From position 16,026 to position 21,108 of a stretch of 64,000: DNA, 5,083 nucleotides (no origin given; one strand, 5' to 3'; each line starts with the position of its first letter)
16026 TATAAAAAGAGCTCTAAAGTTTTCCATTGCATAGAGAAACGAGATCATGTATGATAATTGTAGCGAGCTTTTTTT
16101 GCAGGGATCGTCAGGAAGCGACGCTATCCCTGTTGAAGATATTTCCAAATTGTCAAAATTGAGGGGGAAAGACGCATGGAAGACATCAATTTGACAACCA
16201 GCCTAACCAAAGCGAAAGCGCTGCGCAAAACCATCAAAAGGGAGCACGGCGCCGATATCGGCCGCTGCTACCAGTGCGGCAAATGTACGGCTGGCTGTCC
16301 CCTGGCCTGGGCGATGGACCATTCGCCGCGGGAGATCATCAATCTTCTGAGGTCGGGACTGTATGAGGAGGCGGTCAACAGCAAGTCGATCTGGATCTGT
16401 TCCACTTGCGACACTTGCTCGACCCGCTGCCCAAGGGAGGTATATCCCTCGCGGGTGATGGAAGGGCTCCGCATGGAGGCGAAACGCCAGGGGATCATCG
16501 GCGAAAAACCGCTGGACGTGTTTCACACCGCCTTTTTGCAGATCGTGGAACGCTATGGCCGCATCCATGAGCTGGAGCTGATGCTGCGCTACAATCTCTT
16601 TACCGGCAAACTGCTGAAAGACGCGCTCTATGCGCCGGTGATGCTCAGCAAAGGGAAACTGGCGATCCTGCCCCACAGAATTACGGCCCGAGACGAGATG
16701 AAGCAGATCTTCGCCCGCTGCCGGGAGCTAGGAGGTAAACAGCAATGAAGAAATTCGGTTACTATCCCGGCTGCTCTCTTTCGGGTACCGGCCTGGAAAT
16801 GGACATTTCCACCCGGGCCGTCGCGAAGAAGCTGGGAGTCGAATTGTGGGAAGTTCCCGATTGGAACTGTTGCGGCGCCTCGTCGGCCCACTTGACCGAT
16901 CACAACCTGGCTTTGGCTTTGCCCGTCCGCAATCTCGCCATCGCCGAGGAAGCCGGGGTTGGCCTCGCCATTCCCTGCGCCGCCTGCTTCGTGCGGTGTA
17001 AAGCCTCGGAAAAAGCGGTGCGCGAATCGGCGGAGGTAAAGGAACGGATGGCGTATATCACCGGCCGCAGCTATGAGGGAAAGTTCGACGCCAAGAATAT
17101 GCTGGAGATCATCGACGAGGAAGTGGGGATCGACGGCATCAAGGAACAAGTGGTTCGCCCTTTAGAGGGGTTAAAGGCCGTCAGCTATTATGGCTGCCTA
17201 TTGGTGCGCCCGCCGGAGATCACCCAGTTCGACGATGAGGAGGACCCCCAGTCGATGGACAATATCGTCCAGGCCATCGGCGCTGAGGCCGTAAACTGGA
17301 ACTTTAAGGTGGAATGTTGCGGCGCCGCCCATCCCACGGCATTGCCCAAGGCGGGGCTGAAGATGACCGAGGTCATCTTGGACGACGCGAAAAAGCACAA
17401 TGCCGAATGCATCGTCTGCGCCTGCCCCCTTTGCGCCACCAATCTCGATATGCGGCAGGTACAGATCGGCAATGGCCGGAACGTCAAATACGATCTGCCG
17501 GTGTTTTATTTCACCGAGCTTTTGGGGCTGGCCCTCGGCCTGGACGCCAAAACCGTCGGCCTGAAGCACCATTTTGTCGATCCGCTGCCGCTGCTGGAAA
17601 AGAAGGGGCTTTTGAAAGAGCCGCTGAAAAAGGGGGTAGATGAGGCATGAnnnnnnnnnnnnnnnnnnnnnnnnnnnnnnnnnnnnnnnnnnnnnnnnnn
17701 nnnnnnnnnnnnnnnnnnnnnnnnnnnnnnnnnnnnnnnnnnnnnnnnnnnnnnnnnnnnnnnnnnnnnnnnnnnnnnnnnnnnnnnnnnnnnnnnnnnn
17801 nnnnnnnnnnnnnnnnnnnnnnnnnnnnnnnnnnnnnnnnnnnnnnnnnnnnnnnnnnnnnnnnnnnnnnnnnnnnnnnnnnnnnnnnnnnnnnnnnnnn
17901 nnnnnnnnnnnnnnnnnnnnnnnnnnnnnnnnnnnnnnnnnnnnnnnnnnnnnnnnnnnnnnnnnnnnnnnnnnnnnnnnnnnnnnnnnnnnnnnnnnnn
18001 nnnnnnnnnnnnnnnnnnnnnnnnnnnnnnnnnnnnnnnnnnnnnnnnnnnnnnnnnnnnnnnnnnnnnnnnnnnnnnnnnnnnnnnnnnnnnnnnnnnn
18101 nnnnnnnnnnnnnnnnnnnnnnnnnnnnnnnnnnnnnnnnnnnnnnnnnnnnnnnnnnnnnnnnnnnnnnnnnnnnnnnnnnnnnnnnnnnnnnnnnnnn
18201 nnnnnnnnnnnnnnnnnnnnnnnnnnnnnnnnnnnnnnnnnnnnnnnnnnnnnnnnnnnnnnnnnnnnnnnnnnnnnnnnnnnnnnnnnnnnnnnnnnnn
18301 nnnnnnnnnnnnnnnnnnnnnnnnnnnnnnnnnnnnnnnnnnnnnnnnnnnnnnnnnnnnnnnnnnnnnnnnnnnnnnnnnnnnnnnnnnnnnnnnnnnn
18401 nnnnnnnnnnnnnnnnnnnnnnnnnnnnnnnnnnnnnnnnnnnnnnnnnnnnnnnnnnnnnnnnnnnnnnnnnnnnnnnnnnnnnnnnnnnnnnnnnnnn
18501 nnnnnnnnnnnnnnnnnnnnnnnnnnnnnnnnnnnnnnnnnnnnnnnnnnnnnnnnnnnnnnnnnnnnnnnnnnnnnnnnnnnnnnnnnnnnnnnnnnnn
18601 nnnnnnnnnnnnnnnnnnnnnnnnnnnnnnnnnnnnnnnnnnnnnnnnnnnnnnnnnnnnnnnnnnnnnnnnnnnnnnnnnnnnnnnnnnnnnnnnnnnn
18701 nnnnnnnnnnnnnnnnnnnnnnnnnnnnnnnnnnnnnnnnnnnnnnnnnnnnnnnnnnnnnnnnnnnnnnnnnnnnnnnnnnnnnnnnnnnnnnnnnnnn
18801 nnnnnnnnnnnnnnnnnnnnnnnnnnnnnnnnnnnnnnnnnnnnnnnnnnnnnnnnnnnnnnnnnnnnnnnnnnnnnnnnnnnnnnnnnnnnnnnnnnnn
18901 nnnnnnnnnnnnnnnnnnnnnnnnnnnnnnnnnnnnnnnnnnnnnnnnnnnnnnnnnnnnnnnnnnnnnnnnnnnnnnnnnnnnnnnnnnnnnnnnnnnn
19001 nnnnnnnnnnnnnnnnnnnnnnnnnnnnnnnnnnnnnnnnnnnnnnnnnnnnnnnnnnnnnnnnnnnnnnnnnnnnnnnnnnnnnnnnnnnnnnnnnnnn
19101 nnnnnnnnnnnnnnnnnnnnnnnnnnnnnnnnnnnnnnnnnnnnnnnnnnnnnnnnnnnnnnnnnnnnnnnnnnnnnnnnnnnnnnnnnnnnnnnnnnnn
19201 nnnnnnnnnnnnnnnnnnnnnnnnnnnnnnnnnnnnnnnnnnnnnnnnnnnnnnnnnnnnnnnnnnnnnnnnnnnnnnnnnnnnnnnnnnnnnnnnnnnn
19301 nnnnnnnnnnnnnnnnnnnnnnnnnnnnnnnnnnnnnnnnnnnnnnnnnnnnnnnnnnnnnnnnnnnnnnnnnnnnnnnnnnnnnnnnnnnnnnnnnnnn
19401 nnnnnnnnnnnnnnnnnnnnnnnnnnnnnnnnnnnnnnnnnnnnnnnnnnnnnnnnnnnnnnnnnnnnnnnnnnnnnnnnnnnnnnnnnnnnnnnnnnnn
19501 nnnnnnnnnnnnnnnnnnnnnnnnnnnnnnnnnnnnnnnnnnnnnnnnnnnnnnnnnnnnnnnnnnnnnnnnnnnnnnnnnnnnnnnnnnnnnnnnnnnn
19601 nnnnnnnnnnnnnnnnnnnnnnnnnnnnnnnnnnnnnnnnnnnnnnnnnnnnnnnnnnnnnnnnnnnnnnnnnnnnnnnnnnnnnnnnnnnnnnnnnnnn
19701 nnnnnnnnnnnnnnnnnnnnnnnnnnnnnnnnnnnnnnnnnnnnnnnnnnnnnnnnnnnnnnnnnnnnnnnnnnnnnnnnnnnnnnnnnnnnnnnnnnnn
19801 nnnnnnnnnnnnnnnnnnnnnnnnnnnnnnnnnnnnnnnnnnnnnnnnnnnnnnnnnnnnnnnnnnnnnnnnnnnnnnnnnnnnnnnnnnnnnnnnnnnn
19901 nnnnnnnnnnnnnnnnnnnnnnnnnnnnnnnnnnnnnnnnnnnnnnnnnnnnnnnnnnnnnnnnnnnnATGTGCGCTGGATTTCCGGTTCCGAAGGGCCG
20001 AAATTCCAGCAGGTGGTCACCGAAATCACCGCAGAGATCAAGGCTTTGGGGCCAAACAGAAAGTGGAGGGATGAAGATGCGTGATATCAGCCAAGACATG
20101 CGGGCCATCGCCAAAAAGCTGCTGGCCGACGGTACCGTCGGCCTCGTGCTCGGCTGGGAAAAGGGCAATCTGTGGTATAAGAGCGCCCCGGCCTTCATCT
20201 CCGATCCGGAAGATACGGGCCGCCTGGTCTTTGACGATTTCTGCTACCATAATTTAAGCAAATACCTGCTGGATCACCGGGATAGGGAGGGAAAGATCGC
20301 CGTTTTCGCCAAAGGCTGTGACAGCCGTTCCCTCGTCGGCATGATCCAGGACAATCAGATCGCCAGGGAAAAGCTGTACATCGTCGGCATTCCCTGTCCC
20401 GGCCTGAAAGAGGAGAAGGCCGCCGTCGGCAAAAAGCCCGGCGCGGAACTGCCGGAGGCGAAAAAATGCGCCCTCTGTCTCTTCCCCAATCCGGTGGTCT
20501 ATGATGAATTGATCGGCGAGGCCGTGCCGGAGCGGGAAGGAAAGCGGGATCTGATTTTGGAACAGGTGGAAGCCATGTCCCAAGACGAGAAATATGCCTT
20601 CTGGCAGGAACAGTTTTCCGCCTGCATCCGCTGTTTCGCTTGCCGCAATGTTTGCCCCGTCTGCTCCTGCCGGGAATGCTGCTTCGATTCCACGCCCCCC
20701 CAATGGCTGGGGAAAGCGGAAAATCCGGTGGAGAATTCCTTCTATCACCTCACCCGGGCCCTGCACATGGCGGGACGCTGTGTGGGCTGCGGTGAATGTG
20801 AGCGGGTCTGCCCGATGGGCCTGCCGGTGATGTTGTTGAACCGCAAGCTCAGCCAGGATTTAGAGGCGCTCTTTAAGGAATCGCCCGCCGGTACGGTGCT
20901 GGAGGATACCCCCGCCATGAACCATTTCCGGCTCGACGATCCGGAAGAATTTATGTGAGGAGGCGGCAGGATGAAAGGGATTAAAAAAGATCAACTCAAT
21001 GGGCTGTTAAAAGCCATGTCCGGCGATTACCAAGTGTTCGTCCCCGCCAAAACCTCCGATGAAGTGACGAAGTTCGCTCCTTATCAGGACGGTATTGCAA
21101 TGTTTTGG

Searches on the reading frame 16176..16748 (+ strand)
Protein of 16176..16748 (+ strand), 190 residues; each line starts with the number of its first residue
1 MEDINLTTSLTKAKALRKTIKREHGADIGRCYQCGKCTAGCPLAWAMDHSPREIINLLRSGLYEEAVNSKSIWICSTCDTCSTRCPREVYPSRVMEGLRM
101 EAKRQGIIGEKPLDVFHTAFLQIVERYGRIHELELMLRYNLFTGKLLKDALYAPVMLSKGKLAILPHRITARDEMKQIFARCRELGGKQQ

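Call 19: search_protein_families(library=pfam, proteins=[window:16176-16748:+], max_evalue=0.001)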
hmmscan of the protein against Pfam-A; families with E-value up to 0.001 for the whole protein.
window:16176-16748:+ (190 aa): 6 families
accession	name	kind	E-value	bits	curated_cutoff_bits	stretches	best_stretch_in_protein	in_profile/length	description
PF13183.11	Fer4_8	-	3e-10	40.9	27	1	29-89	3-68/68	4Fe-4S dicluster domain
PF13534.11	Fer4_17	-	8.5e-10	39.5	22.2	1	30-89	1-60/61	4Fe-4S dicluster domain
PF13187.11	Fer4_9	-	7.3e-09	36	27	1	30-88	1-50/52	4Fe-4S dicluster domain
PF13237.11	Fer4_10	-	1.2e-05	25.5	25.5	1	29-86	7-53/53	4Fe-4S dicluster domain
PF12838.12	Fer4_7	-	0.00043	21.1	27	0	30-88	1-51/52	4Fe-4S dicluster domain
PF25160.1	LdpA_Fe-S-bd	-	0.0009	19.4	27.6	0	24-44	21-41/49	LdpA Fe-S cluster-binding domain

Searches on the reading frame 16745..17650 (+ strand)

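Call 19: search_protein_families(library=pfam, proteins=[window:16745-17650:+], max_evalue=0.001)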
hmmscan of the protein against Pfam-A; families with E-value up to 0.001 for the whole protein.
window:16745-17650:+ (301 aa): 1 family
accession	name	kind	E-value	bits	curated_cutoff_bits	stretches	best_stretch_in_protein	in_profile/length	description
PF02754.22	CCG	-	9.3e-18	64.6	20.6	2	147-235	3-85/85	Cysteine-rich domain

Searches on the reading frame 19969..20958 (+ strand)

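Call 19: search_protein_families(library=pfam, proteins=[window:19969-20958:+], max_evalue=0.001)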
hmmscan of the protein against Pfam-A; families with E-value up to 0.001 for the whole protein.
window:19969-20958:+ (329 aa): 8 families
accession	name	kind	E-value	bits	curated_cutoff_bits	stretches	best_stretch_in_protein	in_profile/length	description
PF13183.11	Fer4_8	-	3.3e-07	31.2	27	1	216-285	2-68/68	4Fe-4S dicluster domain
PF00037.32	Fer4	-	4e-06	26.9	21.1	1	269-284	6-21/24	4Fe-4S binding domain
PF13534.11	Fer4_17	-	5e-06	27.4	22.2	1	218-285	1-60/61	4Fe-4S dicluster domain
PF12837.12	Fer4_6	-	1.1e-05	25.6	25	1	266-285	4-23/24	4Fe-4S binding domain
PF12797.12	Fer4_2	-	0.00018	21.7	24.5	0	266-282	5-21/22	4Fe-4S binding domain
PF14697.11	Fer4_21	-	0.00025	21.5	35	0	267-283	37-53/59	4Fe-4S dicluster domain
PF13187.11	Fer4_9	-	0.00027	21.4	27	0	218-284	1-50/52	4Fe-4S dicluster domain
PF13746.11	Fer4_18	-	0.00038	21.1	27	0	263-285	53-75/114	4Fe-4S dicluster domain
